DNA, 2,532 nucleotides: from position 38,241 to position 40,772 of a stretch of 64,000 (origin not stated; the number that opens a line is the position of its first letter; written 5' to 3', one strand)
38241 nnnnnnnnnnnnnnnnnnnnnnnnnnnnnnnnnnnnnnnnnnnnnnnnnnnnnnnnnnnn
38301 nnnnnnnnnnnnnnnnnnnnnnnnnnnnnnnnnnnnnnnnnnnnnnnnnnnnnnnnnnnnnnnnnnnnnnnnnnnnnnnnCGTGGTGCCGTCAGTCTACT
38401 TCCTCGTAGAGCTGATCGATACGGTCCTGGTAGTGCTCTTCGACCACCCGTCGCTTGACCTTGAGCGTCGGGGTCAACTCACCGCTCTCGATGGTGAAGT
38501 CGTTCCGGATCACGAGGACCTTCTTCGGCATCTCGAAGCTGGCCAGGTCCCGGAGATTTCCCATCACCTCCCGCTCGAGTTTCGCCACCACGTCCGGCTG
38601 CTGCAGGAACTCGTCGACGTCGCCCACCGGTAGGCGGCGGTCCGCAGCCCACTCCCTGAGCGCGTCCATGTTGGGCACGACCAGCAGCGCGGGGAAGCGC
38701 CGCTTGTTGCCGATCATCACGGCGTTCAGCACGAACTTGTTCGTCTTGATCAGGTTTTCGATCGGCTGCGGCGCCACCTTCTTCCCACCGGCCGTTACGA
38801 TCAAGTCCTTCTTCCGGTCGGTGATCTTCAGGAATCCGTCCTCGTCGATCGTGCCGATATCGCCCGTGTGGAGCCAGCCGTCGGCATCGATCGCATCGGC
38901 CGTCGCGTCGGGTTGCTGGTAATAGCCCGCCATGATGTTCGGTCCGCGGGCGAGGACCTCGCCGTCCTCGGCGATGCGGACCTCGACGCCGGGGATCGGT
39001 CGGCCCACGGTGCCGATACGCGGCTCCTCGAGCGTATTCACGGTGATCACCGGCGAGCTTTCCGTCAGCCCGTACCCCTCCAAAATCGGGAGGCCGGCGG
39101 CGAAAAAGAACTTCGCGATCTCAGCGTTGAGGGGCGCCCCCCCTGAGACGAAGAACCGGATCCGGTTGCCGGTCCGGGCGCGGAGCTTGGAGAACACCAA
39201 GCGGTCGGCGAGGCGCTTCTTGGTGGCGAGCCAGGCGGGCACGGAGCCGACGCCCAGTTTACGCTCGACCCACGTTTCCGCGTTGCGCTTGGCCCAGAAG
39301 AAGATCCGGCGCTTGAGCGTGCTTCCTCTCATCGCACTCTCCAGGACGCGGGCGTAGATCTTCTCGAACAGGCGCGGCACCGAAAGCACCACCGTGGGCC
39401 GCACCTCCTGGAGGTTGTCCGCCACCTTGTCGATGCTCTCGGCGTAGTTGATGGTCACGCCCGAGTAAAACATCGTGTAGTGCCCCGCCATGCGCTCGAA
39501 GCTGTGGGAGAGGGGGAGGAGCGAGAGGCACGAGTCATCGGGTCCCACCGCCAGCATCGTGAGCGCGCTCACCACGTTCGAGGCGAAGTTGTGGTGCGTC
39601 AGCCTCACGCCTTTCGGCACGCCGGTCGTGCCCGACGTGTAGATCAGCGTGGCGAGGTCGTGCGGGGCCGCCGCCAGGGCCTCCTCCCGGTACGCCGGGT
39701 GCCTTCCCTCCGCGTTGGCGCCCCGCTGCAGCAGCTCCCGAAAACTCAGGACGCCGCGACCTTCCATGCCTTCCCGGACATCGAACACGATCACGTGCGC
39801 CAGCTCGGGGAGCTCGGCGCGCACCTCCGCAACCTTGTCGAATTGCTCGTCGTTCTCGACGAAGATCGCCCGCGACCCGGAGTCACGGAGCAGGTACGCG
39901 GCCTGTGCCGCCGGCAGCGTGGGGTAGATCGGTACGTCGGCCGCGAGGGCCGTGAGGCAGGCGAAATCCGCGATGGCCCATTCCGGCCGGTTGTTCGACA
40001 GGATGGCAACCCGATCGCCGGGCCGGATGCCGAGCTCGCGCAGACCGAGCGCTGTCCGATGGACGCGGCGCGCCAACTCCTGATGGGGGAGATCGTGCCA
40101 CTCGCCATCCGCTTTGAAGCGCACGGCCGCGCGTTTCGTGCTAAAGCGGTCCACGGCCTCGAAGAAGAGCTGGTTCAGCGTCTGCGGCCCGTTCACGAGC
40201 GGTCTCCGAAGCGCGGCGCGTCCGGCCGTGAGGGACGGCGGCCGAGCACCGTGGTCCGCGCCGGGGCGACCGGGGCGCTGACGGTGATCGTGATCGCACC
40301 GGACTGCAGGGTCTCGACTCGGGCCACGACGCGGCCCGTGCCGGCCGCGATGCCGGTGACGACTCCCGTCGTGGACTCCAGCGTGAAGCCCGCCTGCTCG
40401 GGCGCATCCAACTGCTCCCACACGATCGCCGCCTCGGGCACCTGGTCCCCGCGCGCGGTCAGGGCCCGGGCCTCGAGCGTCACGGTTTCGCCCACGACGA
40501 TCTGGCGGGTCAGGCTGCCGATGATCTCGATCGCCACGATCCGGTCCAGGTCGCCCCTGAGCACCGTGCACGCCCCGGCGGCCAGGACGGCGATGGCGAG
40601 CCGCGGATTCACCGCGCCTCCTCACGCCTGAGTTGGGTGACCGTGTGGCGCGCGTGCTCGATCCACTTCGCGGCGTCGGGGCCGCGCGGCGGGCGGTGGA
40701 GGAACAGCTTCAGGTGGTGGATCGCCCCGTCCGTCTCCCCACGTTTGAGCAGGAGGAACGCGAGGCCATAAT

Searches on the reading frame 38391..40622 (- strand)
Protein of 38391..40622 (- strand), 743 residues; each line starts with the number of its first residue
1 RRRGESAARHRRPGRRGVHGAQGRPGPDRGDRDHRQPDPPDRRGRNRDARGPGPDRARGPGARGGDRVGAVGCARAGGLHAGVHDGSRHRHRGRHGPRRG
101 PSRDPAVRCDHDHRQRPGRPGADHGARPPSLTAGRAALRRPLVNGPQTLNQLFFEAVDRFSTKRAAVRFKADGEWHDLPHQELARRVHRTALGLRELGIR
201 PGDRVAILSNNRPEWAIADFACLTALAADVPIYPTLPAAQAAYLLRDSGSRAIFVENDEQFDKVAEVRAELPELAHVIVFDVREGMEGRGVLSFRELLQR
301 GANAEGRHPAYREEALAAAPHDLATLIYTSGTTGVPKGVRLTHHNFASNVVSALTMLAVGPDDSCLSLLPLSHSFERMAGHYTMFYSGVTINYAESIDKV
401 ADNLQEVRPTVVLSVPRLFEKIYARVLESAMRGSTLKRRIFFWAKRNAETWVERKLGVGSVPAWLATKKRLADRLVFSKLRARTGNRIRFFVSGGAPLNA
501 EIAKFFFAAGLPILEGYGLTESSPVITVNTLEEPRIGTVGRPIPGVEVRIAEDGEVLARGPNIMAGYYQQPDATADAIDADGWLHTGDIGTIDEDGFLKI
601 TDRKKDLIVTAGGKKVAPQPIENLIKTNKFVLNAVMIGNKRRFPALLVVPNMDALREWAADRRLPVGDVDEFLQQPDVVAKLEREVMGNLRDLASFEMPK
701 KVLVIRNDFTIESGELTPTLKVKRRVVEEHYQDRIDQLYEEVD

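Call 74: search_protein_families(library=pfam, proteins=[window:38391-40622:-], max_evalue=0.0001)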
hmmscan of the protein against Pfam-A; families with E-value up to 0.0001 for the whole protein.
window:38391-40622:- (743 aa): 2 families
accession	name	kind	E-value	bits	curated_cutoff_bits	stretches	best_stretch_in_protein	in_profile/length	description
PF00501.34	AMP-binding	-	2.3e-84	283.8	29.9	1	153-568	1-384/384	AMP-binding enzyme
PF23562.2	AMP-binding_C_3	-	6.2e-13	49.6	20.8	1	606-742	2-123/124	AMP-binding enzyme C-terminal domain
